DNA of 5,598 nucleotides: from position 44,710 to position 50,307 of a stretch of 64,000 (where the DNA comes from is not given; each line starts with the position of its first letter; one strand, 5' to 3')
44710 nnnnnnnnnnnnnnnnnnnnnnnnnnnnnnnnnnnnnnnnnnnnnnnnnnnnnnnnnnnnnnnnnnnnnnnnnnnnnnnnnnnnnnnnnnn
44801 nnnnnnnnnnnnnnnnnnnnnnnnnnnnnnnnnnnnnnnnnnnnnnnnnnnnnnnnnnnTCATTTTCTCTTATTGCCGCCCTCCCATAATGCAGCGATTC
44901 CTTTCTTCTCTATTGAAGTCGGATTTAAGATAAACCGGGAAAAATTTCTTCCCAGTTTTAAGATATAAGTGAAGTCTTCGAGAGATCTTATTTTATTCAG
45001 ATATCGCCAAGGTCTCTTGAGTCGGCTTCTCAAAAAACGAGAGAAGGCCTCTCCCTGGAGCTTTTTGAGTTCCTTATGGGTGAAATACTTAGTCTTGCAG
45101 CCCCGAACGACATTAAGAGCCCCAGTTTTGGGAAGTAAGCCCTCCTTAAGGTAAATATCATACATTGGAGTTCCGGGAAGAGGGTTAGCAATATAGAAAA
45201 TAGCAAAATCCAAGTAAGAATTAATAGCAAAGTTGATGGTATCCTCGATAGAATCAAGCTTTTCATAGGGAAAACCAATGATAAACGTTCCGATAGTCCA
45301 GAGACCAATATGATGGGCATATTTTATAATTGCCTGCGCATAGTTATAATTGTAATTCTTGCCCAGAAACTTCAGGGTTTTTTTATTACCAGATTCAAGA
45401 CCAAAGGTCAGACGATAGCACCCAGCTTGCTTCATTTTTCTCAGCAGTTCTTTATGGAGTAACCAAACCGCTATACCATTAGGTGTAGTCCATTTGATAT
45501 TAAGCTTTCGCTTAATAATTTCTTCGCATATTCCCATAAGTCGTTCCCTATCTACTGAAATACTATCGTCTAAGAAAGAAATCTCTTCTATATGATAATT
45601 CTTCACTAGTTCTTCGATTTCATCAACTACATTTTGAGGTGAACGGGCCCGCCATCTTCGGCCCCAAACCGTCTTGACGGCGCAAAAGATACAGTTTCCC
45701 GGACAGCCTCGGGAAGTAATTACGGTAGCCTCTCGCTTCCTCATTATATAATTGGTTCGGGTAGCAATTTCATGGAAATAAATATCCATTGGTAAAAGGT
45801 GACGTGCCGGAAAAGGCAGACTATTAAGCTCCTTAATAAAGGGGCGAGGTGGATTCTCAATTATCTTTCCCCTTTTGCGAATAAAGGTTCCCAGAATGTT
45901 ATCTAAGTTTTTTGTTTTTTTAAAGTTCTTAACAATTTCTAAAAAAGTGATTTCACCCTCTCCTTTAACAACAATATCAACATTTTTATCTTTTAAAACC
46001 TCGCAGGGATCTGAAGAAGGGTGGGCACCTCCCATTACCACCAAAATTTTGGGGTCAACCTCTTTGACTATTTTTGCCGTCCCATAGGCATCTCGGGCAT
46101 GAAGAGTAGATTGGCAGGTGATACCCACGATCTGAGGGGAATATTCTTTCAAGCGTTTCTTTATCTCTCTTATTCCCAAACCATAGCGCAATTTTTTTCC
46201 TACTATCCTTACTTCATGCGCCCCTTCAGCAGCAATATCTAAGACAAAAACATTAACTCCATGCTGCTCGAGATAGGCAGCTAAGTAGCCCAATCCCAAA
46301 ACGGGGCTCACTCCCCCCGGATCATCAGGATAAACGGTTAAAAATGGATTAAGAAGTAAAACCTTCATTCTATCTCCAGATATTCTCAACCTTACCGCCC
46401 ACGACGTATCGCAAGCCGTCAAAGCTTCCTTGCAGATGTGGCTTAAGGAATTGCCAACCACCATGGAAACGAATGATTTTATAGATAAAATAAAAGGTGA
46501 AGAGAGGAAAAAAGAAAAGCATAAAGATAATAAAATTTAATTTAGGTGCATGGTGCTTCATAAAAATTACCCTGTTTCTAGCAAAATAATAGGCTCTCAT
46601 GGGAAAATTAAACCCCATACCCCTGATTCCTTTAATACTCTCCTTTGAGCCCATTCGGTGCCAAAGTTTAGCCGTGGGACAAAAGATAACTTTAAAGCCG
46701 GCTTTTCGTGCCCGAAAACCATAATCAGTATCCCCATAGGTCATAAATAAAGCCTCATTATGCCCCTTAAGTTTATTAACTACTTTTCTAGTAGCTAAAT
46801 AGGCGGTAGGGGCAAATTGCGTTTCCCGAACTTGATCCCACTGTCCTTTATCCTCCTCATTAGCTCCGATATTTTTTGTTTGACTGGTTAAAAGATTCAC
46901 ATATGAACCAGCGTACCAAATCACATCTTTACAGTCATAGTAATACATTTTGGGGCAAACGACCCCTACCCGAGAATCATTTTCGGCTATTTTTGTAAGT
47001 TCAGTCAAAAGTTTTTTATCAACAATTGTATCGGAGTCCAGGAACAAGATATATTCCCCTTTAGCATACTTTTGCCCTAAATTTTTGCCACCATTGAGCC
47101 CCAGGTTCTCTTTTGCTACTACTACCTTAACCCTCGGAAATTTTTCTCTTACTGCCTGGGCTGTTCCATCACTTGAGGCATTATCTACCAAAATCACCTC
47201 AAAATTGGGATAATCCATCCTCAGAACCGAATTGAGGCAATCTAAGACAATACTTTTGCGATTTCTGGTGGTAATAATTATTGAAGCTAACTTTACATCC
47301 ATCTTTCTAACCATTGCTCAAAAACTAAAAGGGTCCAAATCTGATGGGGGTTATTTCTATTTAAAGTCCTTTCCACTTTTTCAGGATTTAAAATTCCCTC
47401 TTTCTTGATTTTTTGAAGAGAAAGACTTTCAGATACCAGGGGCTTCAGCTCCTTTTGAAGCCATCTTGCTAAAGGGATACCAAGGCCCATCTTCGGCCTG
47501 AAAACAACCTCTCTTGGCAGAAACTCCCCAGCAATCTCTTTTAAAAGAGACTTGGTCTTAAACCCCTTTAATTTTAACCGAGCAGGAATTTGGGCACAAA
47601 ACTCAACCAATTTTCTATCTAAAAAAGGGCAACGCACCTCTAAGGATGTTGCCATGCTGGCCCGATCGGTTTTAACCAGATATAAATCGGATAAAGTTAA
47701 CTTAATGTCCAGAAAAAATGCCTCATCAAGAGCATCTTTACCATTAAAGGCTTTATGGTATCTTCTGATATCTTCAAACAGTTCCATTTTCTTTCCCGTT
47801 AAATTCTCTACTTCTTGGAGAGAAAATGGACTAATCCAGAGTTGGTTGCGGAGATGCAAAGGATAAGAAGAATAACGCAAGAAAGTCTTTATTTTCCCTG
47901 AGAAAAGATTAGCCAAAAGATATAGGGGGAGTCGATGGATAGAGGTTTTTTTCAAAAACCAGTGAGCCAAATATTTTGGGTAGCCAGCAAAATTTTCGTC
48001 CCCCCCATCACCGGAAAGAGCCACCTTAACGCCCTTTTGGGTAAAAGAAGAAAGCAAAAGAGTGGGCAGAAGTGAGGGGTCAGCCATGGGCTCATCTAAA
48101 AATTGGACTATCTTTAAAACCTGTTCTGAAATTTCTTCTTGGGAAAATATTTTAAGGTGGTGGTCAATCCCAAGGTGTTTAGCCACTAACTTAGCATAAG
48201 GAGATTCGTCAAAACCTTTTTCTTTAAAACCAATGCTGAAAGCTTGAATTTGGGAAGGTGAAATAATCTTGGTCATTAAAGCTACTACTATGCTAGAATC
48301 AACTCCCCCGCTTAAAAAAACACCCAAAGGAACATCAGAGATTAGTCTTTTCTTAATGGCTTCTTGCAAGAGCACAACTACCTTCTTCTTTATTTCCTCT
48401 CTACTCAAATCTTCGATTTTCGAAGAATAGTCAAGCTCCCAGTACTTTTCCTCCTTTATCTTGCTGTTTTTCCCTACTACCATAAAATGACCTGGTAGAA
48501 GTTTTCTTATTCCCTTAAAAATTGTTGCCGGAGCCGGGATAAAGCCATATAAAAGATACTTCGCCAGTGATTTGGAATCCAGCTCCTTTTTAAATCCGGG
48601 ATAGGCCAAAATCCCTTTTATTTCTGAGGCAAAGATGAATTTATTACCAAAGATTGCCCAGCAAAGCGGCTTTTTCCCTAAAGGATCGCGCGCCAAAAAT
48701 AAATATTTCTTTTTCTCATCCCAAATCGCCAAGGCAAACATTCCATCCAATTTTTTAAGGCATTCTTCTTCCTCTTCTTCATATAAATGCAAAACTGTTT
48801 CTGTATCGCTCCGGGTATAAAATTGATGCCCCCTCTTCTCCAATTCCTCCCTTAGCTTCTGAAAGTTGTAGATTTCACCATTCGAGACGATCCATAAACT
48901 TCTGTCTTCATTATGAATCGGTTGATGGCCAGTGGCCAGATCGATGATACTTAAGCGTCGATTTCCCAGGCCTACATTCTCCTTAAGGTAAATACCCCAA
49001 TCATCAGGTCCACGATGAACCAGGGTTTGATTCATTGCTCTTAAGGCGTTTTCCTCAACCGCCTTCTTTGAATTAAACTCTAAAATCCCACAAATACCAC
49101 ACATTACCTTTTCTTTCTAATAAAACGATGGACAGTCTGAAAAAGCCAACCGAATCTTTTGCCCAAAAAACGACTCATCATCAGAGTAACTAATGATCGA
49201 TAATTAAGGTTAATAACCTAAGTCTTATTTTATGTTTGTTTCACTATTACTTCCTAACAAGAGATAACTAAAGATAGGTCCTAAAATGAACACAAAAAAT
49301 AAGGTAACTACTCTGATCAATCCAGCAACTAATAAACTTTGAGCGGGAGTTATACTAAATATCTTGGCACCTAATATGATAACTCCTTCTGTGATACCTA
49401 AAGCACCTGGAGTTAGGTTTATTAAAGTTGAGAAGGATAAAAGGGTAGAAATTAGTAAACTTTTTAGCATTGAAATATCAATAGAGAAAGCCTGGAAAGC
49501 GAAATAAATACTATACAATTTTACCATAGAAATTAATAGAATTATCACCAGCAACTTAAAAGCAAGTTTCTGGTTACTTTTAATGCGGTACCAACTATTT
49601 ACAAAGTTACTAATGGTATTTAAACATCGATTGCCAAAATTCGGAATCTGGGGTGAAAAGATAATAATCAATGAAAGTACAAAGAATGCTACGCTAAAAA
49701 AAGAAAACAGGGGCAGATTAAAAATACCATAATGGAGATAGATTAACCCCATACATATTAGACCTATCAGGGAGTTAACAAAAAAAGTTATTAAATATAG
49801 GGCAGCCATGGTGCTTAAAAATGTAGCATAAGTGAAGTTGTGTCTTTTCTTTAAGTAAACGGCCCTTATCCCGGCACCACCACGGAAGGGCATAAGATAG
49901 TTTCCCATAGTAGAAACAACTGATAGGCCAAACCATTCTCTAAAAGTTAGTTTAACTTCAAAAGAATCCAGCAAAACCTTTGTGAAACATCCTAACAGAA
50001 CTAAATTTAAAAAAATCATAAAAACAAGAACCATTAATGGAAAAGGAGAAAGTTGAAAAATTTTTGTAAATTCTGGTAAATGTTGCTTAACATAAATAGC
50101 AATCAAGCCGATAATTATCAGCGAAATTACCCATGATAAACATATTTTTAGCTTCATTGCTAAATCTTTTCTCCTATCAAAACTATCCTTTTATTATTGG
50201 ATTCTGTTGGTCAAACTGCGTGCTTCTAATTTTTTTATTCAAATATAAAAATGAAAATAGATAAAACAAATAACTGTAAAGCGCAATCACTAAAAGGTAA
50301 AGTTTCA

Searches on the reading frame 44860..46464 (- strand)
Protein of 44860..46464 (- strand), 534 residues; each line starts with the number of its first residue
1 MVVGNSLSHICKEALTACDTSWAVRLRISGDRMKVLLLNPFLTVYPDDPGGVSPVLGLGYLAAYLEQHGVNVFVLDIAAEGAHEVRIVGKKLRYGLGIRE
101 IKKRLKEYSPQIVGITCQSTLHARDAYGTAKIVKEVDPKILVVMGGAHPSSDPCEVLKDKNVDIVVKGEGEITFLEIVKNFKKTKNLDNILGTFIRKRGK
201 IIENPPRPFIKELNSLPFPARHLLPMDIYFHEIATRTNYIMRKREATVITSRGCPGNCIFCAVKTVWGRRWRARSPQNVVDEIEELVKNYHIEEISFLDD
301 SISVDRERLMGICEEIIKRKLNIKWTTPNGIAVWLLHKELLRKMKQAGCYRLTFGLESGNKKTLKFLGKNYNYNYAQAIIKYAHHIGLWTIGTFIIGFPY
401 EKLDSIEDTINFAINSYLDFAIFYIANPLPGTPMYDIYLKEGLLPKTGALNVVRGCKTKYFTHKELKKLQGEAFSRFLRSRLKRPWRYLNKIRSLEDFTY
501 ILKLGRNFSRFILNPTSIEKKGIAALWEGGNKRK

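Call 26: search_protein_families(library=pfam, proteins=[window:44860-46464:-], max_evalue=0.001)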
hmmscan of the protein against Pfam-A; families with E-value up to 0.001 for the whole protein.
window:44860-46464:- (534 aa): 2 families
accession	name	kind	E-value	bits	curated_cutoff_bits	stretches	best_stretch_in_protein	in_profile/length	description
PF04055.27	Radical_SAM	-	3.5e-26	92.8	29.5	1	248-413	1-166/166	Radical SAM superfamily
PF02310.24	B12-binding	-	2.3e-20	73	32.1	1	50-177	9-120/121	B12 binding domain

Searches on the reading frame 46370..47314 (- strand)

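Call 26: search_protein_families(library=pfam, proteins=[window:46370-47314:-], max_evalue=0.001)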
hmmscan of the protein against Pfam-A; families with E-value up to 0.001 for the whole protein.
window:46370-47314:- (314 aa): 6 families
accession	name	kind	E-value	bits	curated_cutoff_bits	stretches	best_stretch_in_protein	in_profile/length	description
PF00535.33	Glycos_transf_2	-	3.1e-32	112.3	23.3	1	11-146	1-132/168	Glycosyl transferase family 2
PF13641.12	Glyco_tranf_2_3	-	8.8e-23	82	27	1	11-222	4-214/230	Glycosyltransferase like family 2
PF10111.15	Glyco_tranf_2_2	-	2.6e-08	34.1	27.3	1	11-111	1-107/276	Glycosyltransferase like family 2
PF13632.12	Glyco_trans_2_3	-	7.4e-06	26.3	27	1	88-218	1-122/198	Glycosyl transferase family group 2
PF13506.12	Glyco_transf_21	-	5.2e-05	23.2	21.7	1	61-221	2-156/174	Glycosyl transferase family 21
PF13712.12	Glyco_tranf_2_5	-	0.00063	20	27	0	69-222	37-192/210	Glycosyltransferase like family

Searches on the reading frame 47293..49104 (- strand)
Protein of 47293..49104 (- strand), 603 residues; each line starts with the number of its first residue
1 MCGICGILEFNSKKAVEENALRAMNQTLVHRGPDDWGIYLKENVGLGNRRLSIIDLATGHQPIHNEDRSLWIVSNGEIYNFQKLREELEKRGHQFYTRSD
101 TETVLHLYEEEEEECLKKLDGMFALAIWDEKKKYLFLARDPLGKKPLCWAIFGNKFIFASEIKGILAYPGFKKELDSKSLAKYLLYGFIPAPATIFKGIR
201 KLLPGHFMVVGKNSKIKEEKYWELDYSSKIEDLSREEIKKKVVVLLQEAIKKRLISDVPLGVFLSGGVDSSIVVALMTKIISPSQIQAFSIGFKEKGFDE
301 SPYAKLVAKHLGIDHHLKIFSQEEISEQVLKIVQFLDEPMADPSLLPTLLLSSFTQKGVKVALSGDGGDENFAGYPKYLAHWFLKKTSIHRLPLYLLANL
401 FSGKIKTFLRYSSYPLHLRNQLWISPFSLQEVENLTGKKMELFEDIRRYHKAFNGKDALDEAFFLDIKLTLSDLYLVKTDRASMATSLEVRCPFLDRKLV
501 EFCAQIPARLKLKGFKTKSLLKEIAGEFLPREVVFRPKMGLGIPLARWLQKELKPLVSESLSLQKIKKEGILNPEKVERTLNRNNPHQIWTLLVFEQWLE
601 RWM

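Call 26: search_protein_families(library=pfam, proteins=[window:47293-49104:-], max_evalue=0.001)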
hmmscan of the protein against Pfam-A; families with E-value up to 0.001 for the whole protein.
window:47293-49104:- (603 aa): 6 families
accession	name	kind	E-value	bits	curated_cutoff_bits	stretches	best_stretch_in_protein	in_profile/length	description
PF00733.27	Asn_synthase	-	2.8e-95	320.4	21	1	245-600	5-354/354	Asparagine synthase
PF13537.11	GATase_7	-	1.7e-46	157.7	25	1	49-166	2-122/123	Glutamine amidotransferase domain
PF13522.11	GATase_6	-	1.2e-42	145.4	27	1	33-161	1-130/130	Glutamine amidotransferase domain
PF02540.23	NAD_synthase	-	6.5e-05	22.6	21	1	241-316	4-77/242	NAD synthase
PF12481.13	DUF3700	-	0.00011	22.3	27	1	113-161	123-171/228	Aluminium induced protein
PF06508.19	QueC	-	0.00093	19.2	22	0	262-317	4-57/210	Queuosine biosynthesis protein QueC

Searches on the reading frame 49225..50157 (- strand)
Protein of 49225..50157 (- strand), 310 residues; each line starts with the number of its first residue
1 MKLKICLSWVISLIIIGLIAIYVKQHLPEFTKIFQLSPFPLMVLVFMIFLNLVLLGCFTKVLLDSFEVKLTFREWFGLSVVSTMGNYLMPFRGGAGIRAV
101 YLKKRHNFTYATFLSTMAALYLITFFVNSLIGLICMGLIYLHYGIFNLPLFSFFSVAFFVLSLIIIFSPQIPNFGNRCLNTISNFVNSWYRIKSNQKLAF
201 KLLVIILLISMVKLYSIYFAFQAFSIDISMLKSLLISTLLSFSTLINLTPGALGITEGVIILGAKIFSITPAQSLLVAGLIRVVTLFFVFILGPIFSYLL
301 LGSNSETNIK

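Call 4: search_protein_families(library=pfam, proteins=[window:49225-50157:-], max_evalue=0.01)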
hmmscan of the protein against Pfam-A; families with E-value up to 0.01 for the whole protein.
window:49225-50157:- (310 aa): 1 family
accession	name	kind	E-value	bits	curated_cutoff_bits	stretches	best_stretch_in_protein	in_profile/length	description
PF03706.18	LPG_synthase_TM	-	2.2e-29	103.3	33.4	1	9-293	1-302/302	Lysylphosphatidylglycerol synthase TM region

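Call 5: search_protein_families(library=ncbifam, proteins=[window:49225-50157:-], max_evalue=0.01)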
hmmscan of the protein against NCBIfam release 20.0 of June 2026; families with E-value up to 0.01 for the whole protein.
window:49225-50157:- (310 aa): 2 families
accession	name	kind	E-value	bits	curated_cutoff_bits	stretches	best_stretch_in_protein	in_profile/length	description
TIGR00374.1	TIGR00374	subfamily_domain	3e-14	53.2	43.2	2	179-305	192-318/323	flippase-like domain-containing protein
TIGR03476.1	HpnL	subfamily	9.5e-09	35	195.65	1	1-287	1-305/318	putative membrane protein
